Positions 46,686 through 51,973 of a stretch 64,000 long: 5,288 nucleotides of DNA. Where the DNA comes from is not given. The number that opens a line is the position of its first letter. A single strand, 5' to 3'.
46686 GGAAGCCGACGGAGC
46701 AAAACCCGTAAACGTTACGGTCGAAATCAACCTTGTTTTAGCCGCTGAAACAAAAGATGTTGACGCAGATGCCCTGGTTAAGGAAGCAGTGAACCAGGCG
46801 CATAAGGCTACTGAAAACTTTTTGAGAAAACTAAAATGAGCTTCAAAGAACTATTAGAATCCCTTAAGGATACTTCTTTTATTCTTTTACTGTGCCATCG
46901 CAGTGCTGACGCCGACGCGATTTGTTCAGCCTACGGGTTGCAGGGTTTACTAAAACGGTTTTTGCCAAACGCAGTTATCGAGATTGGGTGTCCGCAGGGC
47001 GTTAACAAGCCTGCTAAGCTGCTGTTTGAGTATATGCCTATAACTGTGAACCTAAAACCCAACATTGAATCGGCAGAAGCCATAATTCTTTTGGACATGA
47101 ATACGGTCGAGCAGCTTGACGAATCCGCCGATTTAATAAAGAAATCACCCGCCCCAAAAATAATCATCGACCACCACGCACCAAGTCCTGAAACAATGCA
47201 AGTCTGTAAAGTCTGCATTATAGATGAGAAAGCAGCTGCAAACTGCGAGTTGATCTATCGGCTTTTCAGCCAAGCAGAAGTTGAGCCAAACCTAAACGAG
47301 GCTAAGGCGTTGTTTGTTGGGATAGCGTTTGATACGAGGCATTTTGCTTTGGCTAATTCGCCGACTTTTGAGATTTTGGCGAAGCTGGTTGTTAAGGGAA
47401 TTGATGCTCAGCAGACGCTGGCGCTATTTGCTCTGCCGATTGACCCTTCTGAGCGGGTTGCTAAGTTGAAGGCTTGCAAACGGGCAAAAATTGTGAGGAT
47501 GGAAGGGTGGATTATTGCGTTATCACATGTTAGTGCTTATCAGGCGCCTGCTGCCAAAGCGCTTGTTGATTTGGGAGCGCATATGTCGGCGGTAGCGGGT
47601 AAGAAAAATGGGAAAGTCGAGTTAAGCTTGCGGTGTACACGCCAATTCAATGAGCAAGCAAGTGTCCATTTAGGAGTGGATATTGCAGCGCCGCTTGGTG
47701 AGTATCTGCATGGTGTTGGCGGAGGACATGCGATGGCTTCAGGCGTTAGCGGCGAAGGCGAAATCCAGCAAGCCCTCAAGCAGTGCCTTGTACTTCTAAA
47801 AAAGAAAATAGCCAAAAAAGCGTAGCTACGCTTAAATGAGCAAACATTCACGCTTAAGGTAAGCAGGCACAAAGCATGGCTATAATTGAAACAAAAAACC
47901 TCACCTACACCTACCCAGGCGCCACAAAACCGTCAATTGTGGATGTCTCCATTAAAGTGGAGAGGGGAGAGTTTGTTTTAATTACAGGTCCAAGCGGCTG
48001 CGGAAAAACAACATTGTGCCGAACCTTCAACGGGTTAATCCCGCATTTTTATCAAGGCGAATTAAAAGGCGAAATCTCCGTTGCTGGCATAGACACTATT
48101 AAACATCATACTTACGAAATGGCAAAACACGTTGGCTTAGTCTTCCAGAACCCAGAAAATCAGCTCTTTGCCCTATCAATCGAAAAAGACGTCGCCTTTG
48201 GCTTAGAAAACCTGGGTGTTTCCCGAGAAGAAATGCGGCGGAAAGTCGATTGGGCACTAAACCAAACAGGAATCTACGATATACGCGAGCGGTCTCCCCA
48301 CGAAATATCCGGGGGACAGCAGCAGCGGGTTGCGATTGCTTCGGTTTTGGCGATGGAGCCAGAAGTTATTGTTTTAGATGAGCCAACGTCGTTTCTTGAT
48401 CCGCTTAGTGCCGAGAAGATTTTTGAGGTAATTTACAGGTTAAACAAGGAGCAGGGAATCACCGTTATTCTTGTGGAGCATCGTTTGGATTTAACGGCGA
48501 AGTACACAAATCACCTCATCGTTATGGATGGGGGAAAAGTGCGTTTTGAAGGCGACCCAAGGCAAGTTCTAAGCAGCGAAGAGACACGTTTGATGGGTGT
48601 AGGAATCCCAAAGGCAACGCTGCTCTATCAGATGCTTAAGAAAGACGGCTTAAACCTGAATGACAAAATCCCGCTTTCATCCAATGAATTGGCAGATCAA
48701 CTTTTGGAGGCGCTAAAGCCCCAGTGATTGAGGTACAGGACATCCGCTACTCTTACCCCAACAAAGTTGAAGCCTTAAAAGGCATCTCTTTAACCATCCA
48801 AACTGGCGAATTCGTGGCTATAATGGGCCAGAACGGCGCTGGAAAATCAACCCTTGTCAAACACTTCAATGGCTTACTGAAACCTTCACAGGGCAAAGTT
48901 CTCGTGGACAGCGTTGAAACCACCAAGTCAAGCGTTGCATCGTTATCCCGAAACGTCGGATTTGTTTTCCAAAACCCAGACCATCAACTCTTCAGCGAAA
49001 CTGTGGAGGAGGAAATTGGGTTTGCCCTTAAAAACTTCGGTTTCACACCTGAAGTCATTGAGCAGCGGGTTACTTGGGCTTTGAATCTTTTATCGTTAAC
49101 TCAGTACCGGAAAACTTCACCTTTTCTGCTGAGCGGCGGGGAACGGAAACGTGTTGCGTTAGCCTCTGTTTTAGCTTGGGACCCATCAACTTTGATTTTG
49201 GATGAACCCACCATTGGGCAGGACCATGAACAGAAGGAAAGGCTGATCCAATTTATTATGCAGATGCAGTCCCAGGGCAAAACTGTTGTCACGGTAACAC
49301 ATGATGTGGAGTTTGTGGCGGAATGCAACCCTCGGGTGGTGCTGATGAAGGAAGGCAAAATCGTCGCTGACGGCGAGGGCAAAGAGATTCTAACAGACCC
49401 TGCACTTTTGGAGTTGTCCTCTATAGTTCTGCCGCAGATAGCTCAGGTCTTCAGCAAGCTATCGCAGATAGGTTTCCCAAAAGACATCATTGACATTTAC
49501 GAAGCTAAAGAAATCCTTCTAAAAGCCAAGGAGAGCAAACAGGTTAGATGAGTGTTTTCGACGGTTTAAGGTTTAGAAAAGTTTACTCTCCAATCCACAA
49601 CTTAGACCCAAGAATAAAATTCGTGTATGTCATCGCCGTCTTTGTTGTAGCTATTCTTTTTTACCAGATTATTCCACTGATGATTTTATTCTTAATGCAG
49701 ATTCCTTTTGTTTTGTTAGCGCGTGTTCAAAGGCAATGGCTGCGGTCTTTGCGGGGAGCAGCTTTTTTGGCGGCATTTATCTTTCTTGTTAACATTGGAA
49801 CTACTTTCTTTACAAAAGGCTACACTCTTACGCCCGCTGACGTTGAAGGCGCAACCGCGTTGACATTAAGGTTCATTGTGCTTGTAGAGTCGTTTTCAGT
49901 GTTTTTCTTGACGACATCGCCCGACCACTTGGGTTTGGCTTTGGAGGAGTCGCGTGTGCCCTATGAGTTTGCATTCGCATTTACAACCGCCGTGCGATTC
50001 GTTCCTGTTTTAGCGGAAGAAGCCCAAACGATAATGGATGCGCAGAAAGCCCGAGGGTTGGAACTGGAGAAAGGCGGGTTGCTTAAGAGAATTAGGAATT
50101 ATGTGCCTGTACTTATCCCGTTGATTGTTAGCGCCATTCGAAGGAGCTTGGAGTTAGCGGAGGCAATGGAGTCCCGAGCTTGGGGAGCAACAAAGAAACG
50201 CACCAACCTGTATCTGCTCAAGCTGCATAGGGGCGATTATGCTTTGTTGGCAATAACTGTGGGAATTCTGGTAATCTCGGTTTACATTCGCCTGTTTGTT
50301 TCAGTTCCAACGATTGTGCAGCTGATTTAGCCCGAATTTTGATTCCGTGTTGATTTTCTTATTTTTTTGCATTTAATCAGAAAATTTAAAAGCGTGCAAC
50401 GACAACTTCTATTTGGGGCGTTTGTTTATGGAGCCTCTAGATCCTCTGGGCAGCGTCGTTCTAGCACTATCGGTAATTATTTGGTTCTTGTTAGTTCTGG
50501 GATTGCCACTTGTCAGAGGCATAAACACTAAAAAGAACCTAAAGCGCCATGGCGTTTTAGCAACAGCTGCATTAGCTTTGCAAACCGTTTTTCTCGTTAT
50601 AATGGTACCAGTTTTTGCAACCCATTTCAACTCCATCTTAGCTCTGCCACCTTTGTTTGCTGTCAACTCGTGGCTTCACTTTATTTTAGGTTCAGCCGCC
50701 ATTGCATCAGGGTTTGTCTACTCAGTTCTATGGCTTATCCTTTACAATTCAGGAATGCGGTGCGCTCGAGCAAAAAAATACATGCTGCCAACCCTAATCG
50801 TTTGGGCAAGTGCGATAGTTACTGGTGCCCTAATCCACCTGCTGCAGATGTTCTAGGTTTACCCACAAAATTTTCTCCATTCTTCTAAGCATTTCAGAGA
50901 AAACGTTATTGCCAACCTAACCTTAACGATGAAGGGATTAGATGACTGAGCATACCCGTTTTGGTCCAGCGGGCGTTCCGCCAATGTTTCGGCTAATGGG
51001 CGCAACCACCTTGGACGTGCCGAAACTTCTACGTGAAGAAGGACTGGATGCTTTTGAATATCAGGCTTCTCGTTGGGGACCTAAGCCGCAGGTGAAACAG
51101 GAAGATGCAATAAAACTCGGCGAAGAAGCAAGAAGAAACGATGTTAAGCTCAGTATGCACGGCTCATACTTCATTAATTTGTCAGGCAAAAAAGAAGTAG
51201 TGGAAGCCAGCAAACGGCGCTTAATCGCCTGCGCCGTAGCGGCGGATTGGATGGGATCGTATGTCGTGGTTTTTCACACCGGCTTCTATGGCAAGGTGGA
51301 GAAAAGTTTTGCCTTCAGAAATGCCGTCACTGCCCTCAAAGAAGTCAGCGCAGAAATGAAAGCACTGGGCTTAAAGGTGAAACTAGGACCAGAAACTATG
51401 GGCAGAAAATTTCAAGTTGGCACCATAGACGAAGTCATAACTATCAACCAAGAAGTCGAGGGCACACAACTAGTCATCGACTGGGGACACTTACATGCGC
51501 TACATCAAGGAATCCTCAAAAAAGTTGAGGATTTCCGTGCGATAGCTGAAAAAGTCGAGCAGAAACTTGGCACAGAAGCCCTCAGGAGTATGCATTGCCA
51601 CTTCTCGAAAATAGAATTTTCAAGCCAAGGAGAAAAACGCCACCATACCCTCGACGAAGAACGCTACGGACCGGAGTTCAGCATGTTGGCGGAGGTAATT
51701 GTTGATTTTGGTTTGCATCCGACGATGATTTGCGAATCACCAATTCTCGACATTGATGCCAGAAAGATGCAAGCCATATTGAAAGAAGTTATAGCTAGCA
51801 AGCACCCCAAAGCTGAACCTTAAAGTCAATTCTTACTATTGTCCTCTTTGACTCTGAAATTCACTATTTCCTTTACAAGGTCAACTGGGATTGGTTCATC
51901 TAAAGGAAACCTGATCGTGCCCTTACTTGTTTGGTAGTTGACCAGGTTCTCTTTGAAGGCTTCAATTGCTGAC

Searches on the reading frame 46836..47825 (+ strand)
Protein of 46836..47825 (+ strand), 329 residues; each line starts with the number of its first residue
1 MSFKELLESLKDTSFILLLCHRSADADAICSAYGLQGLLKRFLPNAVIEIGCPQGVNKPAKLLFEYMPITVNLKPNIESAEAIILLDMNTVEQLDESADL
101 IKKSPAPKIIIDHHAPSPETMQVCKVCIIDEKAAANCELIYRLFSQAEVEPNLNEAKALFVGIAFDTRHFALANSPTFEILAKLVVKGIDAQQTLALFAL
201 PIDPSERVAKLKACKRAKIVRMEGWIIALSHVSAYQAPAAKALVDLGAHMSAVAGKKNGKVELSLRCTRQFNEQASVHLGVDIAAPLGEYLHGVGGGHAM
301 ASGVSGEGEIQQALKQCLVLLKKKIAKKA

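Call 8: search_protein_families(library=ncbifam, proteins=[window:46836-47825:+], max_evalue=0.00001)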
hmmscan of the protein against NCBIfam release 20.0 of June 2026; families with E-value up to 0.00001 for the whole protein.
window:46836-47825:+ (329 aa): 3 families
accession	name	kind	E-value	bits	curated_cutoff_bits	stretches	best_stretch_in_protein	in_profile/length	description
NF053633.1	OlncasPapPhNrnA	equivalog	4.6e-15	55.3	350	1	2-193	5-192/317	bifunctional oligoribonuclease/PAP phosphatase NrnA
NF011110.0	PRK14538.1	equivalog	2.5e-08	32.5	707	1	75-192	441-558/838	putative bifunctional signaling protein/50S ribosomal protein L9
NF003877.0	PRK05427.1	equivalog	3.6e-08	33.2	283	1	16-188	4-167/308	manganese-dependent inorganic pyrophosphatase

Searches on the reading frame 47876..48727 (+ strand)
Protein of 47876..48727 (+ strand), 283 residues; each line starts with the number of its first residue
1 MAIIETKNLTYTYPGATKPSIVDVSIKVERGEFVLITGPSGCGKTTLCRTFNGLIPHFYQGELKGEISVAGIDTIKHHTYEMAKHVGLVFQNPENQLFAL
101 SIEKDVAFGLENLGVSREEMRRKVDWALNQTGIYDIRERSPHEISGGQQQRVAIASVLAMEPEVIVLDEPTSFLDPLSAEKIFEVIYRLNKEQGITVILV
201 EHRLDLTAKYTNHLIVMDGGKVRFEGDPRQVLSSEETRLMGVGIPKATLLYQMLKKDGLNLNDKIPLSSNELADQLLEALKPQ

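Call 8: search_protein_families(library=ncbifam, proteins=[window:47876-48727:+], max_evalue=0.00001)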
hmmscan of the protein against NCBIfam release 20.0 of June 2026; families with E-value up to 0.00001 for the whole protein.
window:47876-48727:+ (283 aa): 186 families (the best 25 are shown)
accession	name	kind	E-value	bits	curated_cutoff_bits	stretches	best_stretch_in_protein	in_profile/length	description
TIGR04520.1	ECF_ATPase_1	equivalog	3.1e-82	276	315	1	4-276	1-268/269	energy-coupling factor transporter ATPase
TIGR04521.1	ECF_ATPase_2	equivalog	2.7e-75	253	330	1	4-277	1-278/279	energy-coupling factor transporter ATPase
NF010156.0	PRK13635.1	equivalog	6.4e-72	242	392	1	3-277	5-273/279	energy-coupling factor ABC transporter ATP-binding protein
NF010158.0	PRK13637.1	equivalog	1.5e-68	231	390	1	4-281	3-282/287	energy-coupling factor transporter ATPase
NF010155.0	PRK13634.1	equivalog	3e-66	223.7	413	1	7-281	6-284/290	energy-coupling factor ABC transporter ATP-binding protein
NF010171.0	PRK13652.1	equivalog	4.5e-63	212.9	476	1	1-263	1-258/277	cobalt transporter ATP-binding subunit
NF010157.0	PRK13636.1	equivalog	4.4e-60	203.3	463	1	2-267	4-266/285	cobalt transporter ATP-binding subunit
NF010167.0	PRK13648.1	subfamily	4.1e-55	187.1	241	1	2-257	6-256/269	energy-coupling factor transporter ATPase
NF010170.0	PRK13651.1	equivalog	1.9e-50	171.6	432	1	4-280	3-300/308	cobalt transporter ATP-binding subunit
TIGR00972.1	3a0107s01c2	equivalog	3.2e-50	170.8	343.2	1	4-236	2-235/248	phosphate ABC transporter ATP-binding protein PstB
TIGR01166.1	cbiO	subfamily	5.7e-50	169.4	211.8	1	21-206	8-189/190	cobalt ABC transporter, ATP-binding protein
NF010166.0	PRK13646.1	equivalog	3.1e-48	164.5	458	1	4-262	3-266/286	energy-coupling factor transporter ATPase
TIGR03265.1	PhnT2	equivalog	2e-46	158.8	457.7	1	20-249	19-240/353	putative 2-aminoethylphosphonate ABC transporter ATP-binding protein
NF010153.0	PRK13631.1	equivalog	8.2e-46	156.4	463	1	3-278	21-314/320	cobalt transporter ATP-binding subunit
TIGR02315.1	ABC_phnC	equivalog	1e-42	146.3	266.1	1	3-234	1-236/243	phosphonate ABC transporter ATP-binding protein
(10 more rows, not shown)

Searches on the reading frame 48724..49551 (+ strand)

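Call 8: search_protein_families(library=ncbifam, proteins=[window:48724-49551:+], max_evalue=0.00001)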
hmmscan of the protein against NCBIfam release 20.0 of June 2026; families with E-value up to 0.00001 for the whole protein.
window:48724-49551:+ (275 aa): 190 families (the best 25 are shown)
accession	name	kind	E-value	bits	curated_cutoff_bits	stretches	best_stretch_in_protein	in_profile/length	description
TIGR04521.1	ECF_ATPase_2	equivalog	2e-81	273.2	330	1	2-265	1-277/279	energy-coupling factor transporter ATPase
TIGR04520.1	ECF_ATPase_1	equivalog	5.4e-76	255.5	315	1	2-256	1-259/269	energy-coupling factor transporter ATPase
NF010171.0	PRK13652.1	equivalog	8e-72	241.6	476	1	1-268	3-272/277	cobalt transporter ATP-binding subunit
NF010158.0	PRK13637.1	equivalog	7.8e-69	231.9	390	1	9-271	10-283/287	energy-coupling factor transporter ATPase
NF010156.0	PRK13635.1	equivalog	6.7e-62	209.2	392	1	1-252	5-257/279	energy-coupling factor ABC transporter ATP-binding protein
NF010155.0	PRK13634.1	equivalog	4.8e-60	203.3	413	1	4-258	5-272/290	energy-coupling factor ABC transporter ATP-binding protein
NF010157.0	PRK13636.1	equivalog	2e-59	201.1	463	1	2-252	6-260/285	cobalt transporter ATP-binding subunit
TIGR01166.1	cbiO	subfamily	1e-58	197.9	211.8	1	11-197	1-189/190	cobalt ABC transporter, ATP-binding protein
NF010170.0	PRK13651.1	equivalog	4.5e-58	196.6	432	2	70-255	99-286/308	cobalt transporter ATP-binding subunit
NF010153.0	PRK13631.1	equivalog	7.2e-55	186.2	463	1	12-249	36-290/320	cobalt transporter ATP-binding subunit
NF010166.0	PRK13646.1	equivalog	1.9e-53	181.6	458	1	6-246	7-257/286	energy-coupling factor transporter ATPase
TIGR02673.1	FtsE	equivalog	1.1e-46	159.2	264.85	1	1-212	1-214/214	cell division ATP-binding protein FtsE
TIGR03375.1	type_I_sec_LssB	subfamily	4.6e-45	154.1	693.1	1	2-224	466-690/696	type I secretion system permease/ATPase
NF010068.0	PRK13548.1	equivalog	1.2e-43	149.1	261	1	1-230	5-238/261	heme ABC transporter ATP-binding protein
NF010167.0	PRK13648.1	subfamily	3.3e-43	148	241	1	2-237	8-244/269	energy-coupling factor transporter ATPase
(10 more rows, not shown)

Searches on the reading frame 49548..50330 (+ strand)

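Call 8: search_protein_families(library=ncbifam, proteins=[window:49548-50330:+], max_evalue=0.00001)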
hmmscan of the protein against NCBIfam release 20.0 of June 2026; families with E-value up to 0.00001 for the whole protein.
window:49548-50330:+ (260 aa): 1 family
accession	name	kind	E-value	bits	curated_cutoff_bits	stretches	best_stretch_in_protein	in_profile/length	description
TIGR02454.1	ECF_T_CbiQ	equivalog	5e-20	72.2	111.8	1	19-210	1-200/200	cobalt ECF transporter T component CbiQ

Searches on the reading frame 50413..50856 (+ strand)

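Call 8: search_protein_families(library=ncbifam, proteins=[window:50413-50856:+], max_evalue=0.00001)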
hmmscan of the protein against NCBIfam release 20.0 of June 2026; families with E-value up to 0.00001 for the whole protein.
window:50413-50856:+ (147 aa): 0 families

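Call 57: search_protein_families(library=pfam, proteins=[window:50413-50856:+], max_evalue=0.1)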
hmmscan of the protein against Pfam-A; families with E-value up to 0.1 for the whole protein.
window:50413-50856:+ (147 aa): 1 family
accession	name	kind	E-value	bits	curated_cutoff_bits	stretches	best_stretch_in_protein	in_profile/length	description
PF04238.17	DUF420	-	0.00088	20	30.5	1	15-144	4-129/130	Protein of unknown function (DUF420)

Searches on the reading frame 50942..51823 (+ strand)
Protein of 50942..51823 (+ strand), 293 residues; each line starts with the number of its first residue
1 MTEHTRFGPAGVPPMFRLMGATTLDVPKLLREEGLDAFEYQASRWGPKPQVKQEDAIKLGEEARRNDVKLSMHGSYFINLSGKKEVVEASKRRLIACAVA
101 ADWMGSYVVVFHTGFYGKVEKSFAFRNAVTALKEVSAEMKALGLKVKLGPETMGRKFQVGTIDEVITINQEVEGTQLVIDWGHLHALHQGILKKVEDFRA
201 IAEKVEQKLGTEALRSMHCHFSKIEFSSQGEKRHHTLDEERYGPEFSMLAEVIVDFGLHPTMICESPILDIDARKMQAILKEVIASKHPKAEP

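Call 8: search_protein_families(library=ncbifam, proteins=[window:50942-51823:+], max_evalue=0.00001)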
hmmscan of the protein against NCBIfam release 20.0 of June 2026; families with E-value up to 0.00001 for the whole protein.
window:50942-51823:+ (293 aa): 4 families
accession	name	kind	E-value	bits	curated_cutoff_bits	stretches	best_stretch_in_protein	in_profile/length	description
TIGR00587.1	nfo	subfamily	5.5e-13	48.8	129.65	1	53-243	49-239/279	deoxyribonuclease IV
NF002196.0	PRK01060.1-1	equivalog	3.7e-11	42.8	333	1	69-284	65-278/297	deoxyribonuclease IV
NF002198.0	PRK01060.1-3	equivalog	7.7e-10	38.8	244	1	52-255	37-227/253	deoxyribonuclease IV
NF002199.0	PRK01060.1-4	equivalog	3.6e-07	29.6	315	1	69-245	65-242/282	deoxyribonuclease IV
